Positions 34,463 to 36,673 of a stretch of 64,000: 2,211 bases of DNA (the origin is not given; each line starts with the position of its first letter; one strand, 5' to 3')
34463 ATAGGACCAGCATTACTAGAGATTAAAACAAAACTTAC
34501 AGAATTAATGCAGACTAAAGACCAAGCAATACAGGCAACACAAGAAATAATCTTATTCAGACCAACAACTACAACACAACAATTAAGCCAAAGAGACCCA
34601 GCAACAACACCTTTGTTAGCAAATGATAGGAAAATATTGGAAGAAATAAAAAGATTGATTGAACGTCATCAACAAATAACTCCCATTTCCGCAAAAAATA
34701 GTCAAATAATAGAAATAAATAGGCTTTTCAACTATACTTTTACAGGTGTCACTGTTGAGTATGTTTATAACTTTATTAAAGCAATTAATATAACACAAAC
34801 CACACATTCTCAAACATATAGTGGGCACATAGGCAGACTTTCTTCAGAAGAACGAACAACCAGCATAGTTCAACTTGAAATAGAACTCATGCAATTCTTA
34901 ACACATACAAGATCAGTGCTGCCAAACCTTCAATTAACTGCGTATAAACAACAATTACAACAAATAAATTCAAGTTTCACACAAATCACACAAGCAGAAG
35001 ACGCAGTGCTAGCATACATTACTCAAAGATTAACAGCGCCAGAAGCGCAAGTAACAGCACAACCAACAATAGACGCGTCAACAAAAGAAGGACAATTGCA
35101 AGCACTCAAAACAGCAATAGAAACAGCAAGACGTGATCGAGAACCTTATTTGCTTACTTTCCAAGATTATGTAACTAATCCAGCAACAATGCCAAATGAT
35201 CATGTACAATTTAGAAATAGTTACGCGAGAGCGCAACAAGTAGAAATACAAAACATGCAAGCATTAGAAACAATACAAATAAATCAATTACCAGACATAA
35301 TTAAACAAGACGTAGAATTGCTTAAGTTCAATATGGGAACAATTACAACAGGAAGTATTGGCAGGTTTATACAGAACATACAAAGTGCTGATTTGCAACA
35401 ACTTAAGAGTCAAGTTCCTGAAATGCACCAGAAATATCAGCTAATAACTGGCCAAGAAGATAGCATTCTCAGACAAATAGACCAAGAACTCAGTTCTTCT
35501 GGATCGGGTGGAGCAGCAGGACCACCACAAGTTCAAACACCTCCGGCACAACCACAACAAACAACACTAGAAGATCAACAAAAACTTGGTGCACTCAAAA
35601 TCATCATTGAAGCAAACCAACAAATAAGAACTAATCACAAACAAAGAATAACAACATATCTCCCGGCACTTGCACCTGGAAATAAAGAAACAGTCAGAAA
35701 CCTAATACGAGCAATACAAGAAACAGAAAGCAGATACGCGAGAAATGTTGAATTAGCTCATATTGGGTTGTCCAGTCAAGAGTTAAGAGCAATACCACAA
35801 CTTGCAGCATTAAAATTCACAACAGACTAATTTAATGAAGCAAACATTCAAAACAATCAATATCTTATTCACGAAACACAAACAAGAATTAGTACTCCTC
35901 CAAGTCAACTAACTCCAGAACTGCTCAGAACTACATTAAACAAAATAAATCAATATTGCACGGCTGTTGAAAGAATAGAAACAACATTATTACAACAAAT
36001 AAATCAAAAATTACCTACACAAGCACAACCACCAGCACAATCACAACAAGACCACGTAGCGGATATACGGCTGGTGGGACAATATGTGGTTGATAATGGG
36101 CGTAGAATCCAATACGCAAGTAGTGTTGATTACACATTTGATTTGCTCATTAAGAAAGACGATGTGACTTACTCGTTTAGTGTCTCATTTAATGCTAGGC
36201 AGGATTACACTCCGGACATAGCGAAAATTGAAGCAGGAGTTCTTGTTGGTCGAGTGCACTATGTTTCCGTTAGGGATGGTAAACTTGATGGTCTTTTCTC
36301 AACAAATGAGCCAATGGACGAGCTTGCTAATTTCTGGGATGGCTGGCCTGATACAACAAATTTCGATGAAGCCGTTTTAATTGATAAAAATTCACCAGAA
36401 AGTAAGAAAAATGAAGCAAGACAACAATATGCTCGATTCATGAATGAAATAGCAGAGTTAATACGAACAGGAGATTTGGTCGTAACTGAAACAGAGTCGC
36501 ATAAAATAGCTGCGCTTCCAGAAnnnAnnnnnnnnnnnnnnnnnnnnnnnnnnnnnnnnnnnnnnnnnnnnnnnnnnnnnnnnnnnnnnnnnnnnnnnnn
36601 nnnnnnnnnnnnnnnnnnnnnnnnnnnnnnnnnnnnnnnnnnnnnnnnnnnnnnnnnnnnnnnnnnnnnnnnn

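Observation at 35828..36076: In-frame TAA interrupts the giant gene; 243 bp of start-less, clearly coding sequence continues in the same frame to 36526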

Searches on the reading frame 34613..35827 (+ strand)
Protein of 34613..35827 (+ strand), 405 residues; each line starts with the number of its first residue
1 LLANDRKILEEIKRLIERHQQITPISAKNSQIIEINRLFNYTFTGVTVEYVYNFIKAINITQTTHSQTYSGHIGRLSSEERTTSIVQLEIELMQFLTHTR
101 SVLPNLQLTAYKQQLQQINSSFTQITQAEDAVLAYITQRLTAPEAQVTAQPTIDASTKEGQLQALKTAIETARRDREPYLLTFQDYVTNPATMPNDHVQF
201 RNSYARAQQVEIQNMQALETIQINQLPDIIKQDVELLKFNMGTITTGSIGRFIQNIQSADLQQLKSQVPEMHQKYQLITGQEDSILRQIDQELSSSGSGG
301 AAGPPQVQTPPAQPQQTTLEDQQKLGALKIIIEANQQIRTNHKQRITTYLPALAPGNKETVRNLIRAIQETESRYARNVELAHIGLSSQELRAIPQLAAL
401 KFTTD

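Call 48: search_protein_families(library=pfam, proteins=[window:34622-35827:+], max_evalue=10)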
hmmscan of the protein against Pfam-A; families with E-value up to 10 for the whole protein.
window:34622-35827:+ (402 aa): 1 family
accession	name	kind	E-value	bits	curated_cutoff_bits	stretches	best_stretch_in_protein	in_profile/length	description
PF13668.12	Ferritin_2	-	0.59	10.7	24.7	1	46-118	39-112/138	Ferritin-like domain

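Call 76: predict_structure(protein=window:34613-35827:+)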
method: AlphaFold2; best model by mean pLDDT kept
length: 405 residues; sequences in the alignment: 1
mean_pLDDT: 44.5   pTM: 0.33
mean pLDDT of the five models: 44.5, 42.7, 41.2, 40.2, 31.8
residues with pLDDT >= 90: 0; 70-90: 34; 50-70: 104; < 50: 267
segments of 3 or more residues with pLDDT < 50: 1-153, 246-257, 297-335, 337-339, 355-358, 360-405
pLDDT, mean of each block of 10 residues (from residue 1): 34 38 28 28 27 29 26 29 30 31 28 30 30 32 30 59 76 67 58 51 57 62 66 67 49 46 58 68 79 56 32 38 45 47 49 48 45 36 39 39 30
secondary structure, 60 per line:
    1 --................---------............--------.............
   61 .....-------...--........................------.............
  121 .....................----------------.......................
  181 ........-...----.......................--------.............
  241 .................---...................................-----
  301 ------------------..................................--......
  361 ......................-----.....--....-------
elements in order: H3-18 H28-39 H48-65 H78-101 H108-141 H158-188 H197-219 H228-257 H261-295 H319-352 H355-382 H388-392 H395-398
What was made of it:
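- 35093..35575 (+): Tail module M3 (aa 2023-2183), predicted as four helices plus a P/Q-rich linker. The AF2 secondary structure is low confidence (call 76).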

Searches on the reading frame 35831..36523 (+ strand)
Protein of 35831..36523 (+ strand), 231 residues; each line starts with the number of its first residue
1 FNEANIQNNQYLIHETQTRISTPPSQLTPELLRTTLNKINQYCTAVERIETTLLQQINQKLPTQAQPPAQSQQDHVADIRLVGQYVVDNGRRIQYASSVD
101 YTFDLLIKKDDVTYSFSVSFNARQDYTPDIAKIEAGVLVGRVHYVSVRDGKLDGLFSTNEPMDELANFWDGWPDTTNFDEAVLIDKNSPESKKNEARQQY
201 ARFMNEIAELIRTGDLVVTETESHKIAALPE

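Call 7: search_protein_families(library=pfam, proteins=[window:35831-36523:+], max_evalue=0.01)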
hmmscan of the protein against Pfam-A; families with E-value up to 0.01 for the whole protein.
window:35831-36523:+ (231 aa): 0 families

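Call 12: find_homologous_proteins(query=window:35831-36523:+, max_evalue=0.001)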
Query window:35831-36523:+ (231 aa): 1 proteins with E <= 0.001 among 361 candidates.
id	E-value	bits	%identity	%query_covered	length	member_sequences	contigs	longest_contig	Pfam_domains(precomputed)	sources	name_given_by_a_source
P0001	5.1e-93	329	100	65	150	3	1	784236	-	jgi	-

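Call 26: search_protein_representatives(protein=window:35831-36523:+)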
Query: 231 residues. Proteins with E-value up to 0.001 (for the whole library): 1; up to 1e-10: 1; up to 1e-30: 1. The best 1 are listed.
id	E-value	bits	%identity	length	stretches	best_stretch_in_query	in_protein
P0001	1.6e-93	329.1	100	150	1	82-231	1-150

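Call 34: list_cluster_members(proteins=[P0001, P0002])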
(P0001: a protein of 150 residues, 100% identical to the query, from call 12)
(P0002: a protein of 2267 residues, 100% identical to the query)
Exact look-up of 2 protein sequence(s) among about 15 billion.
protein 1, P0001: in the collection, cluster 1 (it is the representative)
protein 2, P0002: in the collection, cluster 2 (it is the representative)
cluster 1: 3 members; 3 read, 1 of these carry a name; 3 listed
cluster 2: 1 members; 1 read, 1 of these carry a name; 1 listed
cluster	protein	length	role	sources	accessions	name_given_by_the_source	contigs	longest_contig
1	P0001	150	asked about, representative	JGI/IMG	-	-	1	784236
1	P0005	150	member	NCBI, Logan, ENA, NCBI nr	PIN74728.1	hypothetical protein COV18_05910 [Candidatus Woesearchaeota archaeon ... | MAG: hypothetical protein COV18_05910 [Candidatus Woesearchaeota archaeon ...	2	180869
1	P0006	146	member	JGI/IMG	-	-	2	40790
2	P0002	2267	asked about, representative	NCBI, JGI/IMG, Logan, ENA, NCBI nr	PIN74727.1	hypothetical protein COV18_05905 [Candidatus Woesearchaeota archaeon ... | MAG: hypothetical protein COV18_05905 [Candidatus Woesearchaeota archaeon ...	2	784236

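Call 37: predict_structure(protein=window:35831-36523:+)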
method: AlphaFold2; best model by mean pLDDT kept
length: 231 residues; sequences in the alignment: 1
mean_pLDDT: 42.7   pTM: 0.24
mean pLDDT of the five models: 42.7, 40.9, 40.3, 35.7, 34.5
residues with pLDDT >= 90: 0; 70-90: 21; 50-70: 41; < 50: 169
segments of 3 or more residues with pLDDT < 50: 64-231
pLDDT, mean of each block of 10 residues (from residue 1): 64 67 71 72 69 67 44 29 26 31 38 38 32 28 27 26 33 30 37 45 46 37 28 28
secondary structure, 60 per line:
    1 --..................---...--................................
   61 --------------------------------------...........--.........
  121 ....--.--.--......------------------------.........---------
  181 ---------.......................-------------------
elements in order: H3-20 H29-60 E99-109 E112-124 E133-138 H163-171 H190-212
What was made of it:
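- Tried and rejected: The 150-residue region stayed below 50, so no fold search was attempted (call 37).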

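Call 68: find_related_loci(query=window:35831-36523:+, collection=metagenome_contigs, flank=3000)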
Query window:35831-36523:+ (231 aa) in metagenome_contigs; peptide patterns used: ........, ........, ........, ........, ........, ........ (x = any residue, [..] = any of these).
39 stretches matched a pattern, but none encodes a relative of the query by tblastn (E <= 1e-3).

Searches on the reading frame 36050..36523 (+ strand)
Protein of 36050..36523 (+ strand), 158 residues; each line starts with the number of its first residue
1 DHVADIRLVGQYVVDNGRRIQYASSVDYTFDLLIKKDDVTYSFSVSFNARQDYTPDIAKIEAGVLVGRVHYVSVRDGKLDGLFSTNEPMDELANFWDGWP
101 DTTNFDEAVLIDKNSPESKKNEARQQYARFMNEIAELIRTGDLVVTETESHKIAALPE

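Call 48: search_protein_families(library=pfam, proteins=[window:36050-36523:+], max_evalue=10)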
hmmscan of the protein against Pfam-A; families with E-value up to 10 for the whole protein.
window:36050-36523:+ (158 aa): 0 families

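Call 49: search_solved_structures(query=window:36050-36523:+, max_evalue=10)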
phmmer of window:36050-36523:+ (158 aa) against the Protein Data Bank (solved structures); distinct sequences matched with E-value up to 10: 2.
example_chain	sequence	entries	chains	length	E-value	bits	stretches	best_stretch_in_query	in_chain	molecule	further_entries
1s7h_A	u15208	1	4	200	0.91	13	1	55-119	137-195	ykoF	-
1s99_A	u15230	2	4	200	0.92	13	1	55-119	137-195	ykoF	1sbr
